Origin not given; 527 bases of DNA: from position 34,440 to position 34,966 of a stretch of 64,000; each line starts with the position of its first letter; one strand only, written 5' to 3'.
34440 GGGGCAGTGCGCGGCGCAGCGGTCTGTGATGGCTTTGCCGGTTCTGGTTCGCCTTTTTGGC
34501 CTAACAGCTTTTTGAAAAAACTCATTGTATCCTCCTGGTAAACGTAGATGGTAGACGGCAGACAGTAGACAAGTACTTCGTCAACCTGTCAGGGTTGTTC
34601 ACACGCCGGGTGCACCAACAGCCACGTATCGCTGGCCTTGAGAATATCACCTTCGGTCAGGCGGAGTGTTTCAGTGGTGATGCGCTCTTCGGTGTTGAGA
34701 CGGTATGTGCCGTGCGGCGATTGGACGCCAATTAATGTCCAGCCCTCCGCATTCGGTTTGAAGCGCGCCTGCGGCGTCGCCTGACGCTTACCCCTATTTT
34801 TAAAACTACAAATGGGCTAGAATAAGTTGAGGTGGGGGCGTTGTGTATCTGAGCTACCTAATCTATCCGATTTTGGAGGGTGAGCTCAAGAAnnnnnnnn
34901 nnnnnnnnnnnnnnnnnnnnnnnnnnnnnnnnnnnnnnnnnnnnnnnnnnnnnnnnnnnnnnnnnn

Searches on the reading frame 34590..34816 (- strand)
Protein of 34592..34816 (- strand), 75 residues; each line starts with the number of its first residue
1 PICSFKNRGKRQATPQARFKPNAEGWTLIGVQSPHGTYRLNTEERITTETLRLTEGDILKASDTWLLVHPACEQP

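Call 8: search_protein_families(library=pfam, proteins=[window:34590-34816:-], max_evalue=0.01)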
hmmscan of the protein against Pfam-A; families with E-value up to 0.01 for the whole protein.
window:34590-34816:- (75 aa): 0 families

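Call 20: find_homologous_proteins(query=window:34592-34816:-, max_evalue=1)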
Query seq(75 aa) (75 aa): 10 proteins with E <= 1 among 10 candidates.
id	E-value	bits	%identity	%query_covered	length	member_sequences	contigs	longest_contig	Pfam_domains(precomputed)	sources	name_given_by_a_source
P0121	7.6e-30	120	89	83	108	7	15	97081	-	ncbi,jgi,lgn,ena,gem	-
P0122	2.2e-27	112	87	81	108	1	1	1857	-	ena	-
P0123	2.3e-27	112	84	84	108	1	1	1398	-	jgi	-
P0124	6.2e-24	101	84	75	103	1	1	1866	-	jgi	-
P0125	1.4e-21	93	80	75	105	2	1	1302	-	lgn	-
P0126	2.5e-21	93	80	75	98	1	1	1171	-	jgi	jgi:hypothetical protein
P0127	3.0e-21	92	79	76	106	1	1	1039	-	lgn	-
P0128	3.4e-21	92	75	79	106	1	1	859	-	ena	-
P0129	2.5e-20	89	77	76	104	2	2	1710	-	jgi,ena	-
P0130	2.3e-19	86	71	75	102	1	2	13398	-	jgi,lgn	-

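Call 22: find_encoding_contigs(protein=P0121, flank=10000, max_places=8)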
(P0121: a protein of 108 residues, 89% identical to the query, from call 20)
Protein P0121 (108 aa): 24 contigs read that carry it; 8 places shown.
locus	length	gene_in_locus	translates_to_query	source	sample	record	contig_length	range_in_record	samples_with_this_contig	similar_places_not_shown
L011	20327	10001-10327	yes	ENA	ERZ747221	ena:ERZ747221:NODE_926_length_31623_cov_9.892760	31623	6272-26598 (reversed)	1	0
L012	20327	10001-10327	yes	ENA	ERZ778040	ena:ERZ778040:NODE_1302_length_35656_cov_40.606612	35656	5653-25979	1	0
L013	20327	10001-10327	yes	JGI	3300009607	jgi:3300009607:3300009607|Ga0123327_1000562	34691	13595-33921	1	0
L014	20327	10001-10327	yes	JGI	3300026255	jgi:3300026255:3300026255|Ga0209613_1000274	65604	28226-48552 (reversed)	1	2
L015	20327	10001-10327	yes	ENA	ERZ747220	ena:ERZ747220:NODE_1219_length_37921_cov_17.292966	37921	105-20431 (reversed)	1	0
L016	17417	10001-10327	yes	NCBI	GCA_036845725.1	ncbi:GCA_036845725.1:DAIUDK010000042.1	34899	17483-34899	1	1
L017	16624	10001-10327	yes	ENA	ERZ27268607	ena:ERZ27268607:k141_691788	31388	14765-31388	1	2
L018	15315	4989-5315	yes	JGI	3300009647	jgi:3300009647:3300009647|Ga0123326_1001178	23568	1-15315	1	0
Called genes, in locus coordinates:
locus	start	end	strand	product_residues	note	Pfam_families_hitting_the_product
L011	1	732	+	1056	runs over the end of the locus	PF00580:UvrD-helicase (weak), PF21445:ADDB_N, PF12705:PDDEXK_1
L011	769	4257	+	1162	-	PF00580:UvrD-helicase, PF13245:AAA_19, PF13361:UvrD_C, PF13538:UvrD_C_2 (faint)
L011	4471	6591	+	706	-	PF00069:Pkinase, PF07714:PK_Tyr_Ser-Thr, PF13424:TPR_12, PF00515:TPR_1 (faint), PF07719:TPR_2 (faint), PF12862:ANAPC5 (faint), PF13424:TPR_12, PF13424:TPR_12, +12 more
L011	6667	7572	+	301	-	-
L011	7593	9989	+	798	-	PF02861:Clp_N (weak), PF00004:AAA, PF17871:AAA_lid_9, PF00158:Sigma54_activat (weak), PF00004:AAA (weak), PF07724:AAA_2, PF07728:AAA_5, PF10431:ClpB_D2-small, +4 more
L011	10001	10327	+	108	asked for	-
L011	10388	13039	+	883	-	PF00069:Pkinase, PF07714:PK_Tyr_Ser-Thr, PF13424:TPR_12, PF00515:TPR_1 (weak), PF13424:TPR_12, PF13424:TPR_12, PF13176:TPR_7, PF13424:TPR_12, +26 more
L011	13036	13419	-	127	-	-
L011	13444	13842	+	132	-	-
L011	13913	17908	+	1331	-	-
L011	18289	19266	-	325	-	-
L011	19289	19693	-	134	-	-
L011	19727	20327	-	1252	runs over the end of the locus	PF26839:DUF8272 (faint), PF13424:TPR_12 (faint), PF14938:SNAP (faint), PF20308:TPR-S (faint), PF05291:Bystin (faint), PF21747:YpoC (faint), PF13374:TPR_10 (weak), PF12770:CHAT, +3 more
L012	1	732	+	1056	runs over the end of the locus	PF00580:UvrD-helicase (weak), PF21445:ADDB_N, PF12705:PDDEXK_1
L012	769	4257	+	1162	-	PF00580:UvrD-helicase, PF13245:AAA_19, PF13361:UvrD_C, PF13538:UvrD_C_2 (faint)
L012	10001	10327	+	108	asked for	-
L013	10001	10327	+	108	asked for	-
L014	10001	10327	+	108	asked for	-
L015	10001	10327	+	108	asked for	-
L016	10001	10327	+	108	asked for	-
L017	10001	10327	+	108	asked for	-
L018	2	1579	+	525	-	?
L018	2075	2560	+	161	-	-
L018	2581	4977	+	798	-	PF02861:Clp_N (weak), PF00004:AAA, PF17871:AAA_lid_9, PF00158:Sigma54_activat (weak), PF00004:AAA (weak), PF07724:AAA_2, PF07728:AAA_5, PF10431:ClpB_D2-small, +4 more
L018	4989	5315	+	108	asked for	-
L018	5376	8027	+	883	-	PF00069:Pkinase, PF07714:PK_Tyr_Ser-Thr, PF13424:TPR_12, PF00515:TPR_1 (weak), PF13424:TPR_12, PF13424:TPR_12, PF13176:TPR_7, PF13424:TPR_12, +26 more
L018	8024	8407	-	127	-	-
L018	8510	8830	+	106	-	-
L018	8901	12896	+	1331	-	-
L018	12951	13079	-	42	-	-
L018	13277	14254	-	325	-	-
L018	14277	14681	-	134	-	-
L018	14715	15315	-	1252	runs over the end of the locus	PF26839:DUF8272 (faint), PF13424:TPR_12 (faint), PF14938:SNAP (faint), PF20308:TPR-S (faint), PF24885:TPR_NPHP3 (faint), PF05291:Bystin (faint), PF13374:TPR_10 (weak), PF12770:CHAT, +3 more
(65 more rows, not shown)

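Call 51: search_protein_families(library=pfam, alignment_id=A3, max_evalue=1)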
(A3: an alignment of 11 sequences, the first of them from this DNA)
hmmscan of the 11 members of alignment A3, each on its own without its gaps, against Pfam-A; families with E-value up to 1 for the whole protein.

A. member 1, seq(75 aa): 2 families
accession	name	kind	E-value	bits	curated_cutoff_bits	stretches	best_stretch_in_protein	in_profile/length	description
PF00498.31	FHA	-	0.029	15.3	20.7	1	16-60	22-65/67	FHA domain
PF11543.14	UN_NPL4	-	0.038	14.9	21.9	1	27-51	5-29/80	Nuclear pore localisation protein NPL4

B. families by the number of members that match (of 11 scanned): 3 families
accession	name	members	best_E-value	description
PF00498.31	FHA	5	0.016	FHA domain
PF16697.10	Yop-YscD_cpl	2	0.011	Inner membrane component of T3SS, cytoplasmic domain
PF11543.14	UN_NPL4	2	0.038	Nuclear pore localisation protein NPL4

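Call 53: search_solved_structures(query=A3, max_evalue=1)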
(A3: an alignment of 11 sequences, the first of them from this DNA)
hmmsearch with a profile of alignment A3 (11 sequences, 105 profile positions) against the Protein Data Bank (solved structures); distinct sequences matched with E-value up to 1: 2.
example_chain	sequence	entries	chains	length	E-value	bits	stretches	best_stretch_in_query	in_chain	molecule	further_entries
1uht_A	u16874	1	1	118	0.039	17.3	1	4-96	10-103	expressed protein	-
9e6q_AO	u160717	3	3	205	0.4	14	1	46-84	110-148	Large ribosomal subunit protein uL18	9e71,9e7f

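Call 64: find_related_loci(query=A3, collection=metagenome_contigs, flank=8000)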
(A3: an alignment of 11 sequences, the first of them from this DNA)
Query A3 (75 aa) in metagenome_contigs; peptide patterns used: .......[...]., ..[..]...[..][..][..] (x = any residue, [..] = any of these).
78 stretches matched a pattern; 11 encode a relative of the query (tblastn E <= 1e-3); 11 distinct loci.
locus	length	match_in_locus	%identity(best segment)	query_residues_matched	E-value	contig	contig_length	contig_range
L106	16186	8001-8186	89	13-74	7e-35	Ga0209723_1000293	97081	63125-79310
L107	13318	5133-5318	89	13-74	7e-35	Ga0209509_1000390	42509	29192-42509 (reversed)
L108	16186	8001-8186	89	13-74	7e-35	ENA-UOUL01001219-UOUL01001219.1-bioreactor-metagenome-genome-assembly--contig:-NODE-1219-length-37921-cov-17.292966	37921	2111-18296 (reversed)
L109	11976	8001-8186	89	13-74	7e-35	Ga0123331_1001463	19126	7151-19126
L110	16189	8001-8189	84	13-75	1e-33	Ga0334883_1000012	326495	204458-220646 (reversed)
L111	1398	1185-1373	84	13-75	8e-33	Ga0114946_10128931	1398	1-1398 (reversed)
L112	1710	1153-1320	79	14-69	4e-26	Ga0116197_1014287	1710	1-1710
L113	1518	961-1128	79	14-69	4e-26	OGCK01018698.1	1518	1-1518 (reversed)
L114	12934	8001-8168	61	13-69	3e-20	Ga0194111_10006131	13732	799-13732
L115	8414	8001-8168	61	13-69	3e-20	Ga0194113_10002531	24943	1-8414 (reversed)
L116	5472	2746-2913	61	13-69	3e-20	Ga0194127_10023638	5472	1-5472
